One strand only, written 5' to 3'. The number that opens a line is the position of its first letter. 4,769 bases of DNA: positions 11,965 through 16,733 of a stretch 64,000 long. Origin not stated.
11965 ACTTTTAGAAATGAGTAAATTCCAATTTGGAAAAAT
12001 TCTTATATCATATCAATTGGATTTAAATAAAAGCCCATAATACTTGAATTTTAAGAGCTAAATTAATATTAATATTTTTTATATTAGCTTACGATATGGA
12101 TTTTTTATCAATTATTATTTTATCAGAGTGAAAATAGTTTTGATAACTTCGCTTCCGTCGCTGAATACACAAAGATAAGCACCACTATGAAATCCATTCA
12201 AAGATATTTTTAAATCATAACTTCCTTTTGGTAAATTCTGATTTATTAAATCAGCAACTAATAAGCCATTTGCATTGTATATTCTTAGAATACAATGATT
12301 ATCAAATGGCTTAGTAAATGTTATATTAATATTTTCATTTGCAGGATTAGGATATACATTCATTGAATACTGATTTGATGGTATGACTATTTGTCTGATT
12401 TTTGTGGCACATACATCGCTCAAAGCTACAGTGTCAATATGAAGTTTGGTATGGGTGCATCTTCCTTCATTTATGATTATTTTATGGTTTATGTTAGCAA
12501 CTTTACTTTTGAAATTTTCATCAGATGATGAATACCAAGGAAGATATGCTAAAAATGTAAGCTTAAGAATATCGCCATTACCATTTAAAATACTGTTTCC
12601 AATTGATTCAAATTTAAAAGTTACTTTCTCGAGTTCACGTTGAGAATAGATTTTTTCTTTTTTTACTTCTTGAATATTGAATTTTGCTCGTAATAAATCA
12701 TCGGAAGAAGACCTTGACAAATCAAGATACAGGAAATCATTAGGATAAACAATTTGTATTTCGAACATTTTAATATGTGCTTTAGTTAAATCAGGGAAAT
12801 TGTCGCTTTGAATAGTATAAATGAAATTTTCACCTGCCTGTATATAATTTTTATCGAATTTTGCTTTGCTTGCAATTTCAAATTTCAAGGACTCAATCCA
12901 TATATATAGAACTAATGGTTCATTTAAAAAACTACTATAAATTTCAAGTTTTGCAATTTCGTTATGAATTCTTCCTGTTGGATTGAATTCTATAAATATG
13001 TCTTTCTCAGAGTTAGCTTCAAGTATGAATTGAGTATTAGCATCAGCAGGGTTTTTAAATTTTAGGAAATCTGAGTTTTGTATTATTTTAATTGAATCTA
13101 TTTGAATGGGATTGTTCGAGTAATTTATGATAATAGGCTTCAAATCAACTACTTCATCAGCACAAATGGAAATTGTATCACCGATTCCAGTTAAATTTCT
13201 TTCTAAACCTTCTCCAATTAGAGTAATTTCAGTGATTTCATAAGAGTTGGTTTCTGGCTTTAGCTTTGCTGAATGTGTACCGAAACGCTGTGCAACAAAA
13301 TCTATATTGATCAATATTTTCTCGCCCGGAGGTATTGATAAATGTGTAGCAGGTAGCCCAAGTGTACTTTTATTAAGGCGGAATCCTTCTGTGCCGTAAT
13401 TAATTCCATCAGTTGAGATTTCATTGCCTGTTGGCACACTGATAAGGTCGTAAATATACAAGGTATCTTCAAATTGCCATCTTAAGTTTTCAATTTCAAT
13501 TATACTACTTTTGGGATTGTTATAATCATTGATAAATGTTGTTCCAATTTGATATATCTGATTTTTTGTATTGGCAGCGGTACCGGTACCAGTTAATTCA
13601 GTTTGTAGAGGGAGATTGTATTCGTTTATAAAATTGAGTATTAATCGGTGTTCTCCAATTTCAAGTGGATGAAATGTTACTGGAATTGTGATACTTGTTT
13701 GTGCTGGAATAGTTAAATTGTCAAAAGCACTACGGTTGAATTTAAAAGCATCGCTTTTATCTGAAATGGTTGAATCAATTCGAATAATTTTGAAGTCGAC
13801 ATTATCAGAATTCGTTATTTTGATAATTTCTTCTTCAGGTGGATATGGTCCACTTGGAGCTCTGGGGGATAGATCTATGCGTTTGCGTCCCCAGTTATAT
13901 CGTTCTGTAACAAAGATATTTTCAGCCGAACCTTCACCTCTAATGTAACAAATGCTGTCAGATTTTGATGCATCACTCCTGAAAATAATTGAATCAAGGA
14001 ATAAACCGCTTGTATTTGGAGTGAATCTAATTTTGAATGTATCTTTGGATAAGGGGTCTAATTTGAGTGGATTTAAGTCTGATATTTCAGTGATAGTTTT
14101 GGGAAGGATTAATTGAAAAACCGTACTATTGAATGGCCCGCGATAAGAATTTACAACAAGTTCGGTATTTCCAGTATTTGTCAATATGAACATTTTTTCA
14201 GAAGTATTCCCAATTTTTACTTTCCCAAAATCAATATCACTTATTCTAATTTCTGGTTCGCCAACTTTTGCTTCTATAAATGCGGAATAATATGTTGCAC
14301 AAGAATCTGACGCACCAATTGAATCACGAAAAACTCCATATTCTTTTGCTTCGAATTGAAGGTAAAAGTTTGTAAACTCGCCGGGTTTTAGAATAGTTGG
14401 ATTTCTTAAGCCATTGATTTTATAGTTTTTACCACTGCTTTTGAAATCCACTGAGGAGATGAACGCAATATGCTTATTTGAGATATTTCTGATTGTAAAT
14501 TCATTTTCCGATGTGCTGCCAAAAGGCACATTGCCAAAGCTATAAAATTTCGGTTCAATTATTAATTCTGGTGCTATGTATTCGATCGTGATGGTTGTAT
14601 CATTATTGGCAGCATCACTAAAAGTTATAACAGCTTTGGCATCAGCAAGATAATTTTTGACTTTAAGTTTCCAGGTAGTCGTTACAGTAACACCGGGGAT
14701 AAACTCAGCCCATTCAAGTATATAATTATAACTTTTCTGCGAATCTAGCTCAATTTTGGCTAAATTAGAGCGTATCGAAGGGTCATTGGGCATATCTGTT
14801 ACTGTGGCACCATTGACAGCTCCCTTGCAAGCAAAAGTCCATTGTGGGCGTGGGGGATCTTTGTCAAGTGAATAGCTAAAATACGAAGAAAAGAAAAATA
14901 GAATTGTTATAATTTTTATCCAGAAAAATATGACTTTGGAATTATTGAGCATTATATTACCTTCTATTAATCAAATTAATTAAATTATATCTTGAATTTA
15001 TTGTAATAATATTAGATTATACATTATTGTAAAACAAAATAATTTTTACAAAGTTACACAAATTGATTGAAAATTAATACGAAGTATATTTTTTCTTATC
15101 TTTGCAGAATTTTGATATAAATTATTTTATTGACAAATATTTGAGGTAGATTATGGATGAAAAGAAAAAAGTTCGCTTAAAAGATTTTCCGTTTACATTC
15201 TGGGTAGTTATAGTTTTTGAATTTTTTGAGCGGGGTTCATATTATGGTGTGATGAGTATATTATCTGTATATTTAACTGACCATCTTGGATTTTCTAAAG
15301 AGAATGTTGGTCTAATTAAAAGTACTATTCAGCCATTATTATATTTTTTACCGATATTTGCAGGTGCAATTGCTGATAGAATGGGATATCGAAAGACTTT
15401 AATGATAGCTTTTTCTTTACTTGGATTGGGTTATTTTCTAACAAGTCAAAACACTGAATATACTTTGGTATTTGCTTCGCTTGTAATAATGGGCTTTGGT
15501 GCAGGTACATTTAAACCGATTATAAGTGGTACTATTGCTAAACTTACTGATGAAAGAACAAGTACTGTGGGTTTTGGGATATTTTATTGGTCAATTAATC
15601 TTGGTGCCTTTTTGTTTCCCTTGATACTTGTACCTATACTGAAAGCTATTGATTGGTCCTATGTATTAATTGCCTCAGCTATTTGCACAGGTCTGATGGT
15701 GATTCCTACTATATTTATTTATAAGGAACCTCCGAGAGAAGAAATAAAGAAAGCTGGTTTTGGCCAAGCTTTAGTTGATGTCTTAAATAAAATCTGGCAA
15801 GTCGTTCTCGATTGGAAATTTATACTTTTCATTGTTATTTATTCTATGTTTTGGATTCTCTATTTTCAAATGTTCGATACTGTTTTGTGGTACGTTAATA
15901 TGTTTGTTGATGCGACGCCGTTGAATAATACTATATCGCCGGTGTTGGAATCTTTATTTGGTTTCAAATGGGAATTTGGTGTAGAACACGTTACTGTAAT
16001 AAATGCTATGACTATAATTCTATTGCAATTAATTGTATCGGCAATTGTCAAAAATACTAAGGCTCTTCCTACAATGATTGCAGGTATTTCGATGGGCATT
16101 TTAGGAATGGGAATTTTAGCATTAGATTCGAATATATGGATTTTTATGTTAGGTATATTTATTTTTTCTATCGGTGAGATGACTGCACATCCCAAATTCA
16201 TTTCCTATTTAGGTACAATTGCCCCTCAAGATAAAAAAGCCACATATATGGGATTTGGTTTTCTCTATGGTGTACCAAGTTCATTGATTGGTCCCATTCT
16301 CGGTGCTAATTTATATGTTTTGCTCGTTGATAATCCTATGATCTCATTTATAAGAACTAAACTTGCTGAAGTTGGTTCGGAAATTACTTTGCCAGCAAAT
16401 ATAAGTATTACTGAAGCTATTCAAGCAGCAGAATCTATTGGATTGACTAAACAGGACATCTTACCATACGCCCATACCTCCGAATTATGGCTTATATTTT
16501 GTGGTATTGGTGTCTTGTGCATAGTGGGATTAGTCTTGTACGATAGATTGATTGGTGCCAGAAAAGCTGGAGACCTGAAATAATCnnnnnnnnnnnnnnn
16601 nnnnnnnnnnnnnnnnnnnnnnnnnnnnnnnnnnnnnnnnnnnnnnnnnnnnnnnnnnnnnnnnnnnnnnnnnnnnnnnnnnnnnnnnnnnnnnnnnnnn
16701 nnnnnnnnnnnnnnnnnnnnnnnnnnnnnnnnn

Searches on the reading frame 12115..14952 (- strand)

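Call 7: search_protein_families(library=pfam, proteins=[window:12115-14952:-], max_evalue=0.001)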
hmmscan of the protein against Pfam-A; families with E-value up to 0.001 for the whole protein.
window:12115-14952:- (945 aa): 10 families
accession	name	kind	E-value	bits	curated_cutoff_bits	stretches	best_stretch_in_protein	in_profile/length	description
PF22073.2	Cep192_D4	-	4.5e-28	98.1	35.5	2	239-330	10-98/112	Cep192 domain 4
PF22544.2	HYDIN_VesB_CFA65-like_Ig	-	2e-20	73.3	25.5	2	129-212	2-82/100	HYDIN/CFA65/VesB-like, Ig-like domain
PF15780.11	ASH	-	9.6e-17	61.4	27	0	239-331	13-95/98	Abnormal spindle-like microcephaly-assoc'd, ASPM-SPD-2-Hydin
PF18962.6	Por_Secre_tail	-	2.7e-11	44.1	27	1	866-938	1-71/75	Secretion system C-terminal sorting domain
PF07610.17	DUF1573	-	1.3e-09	38.3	26.1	0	238-339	6-96/98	Protein of unknown function (DUF1573)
PF12371.14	TMEM131_like_N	-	4.8e-09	36.8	28.8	0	372-436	18-77/84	Transmembrane protein 131-like N-terminal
PF24507.1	Ig_CFAP65_4th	-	3.2e-08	34.3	27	1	377-457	2-76/76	CFAP65, fourth Ig-like domain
PF21633.3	MOV-10_Ig-like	-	3e-06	27.8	27.4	0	251-325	34-105/126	Helicase MOV-10, Ig-like domain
PF22066.2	Cep192_D8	-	2.6e-05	24.8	33.5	0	413-456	56-99/101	Cep192 domain 8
PF24291.1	Ig_CFAP65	-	0.00097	19.4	27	0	597-665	10-76/121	Cilia- and flagella-associated protein 65-like, Ig-like domain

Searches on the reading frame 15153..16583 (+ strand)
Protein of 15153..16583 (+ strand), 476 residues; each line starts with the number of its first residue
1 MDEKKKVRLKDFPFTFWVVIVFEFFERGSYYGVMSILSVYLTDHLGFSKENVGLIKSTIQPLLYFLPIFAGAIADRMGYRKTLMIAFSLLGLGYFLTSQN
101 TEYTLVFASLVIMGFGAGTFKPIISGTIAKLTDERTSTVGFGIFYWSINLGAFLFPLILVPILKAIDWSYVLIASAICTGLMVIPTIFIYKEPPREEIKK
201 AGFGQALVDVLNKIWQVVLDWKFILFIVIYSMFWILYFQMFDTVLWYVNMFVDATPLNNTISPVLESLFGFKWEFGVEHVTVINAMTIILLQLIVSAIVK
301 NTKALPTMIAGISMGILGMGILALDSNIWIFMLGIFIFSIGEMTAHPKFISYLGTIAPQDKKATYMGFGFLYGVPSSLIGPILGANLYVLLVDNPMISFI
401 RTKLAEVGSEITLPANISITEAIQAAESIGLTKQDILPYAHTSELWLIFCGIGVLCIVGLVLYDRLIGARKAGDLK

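Call 7: search_protein_families(library=pfam, proteins=[window:15153-16583:+], max_evalue=0.001)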
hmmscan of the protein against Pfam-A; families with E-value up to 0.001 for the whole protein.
window:15153-16583:+ (476 aa): 2 families
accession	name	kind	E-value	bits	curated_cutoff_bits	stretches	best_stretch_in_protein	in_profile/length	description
PF07690.21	MFS_1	-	8.8e-32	110.8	33.4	1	24-381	6-347/347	Major Facilitator Superfamily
PF00854.27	PTR2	-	4e-10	39.6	27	1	88-187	9-116/392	POT family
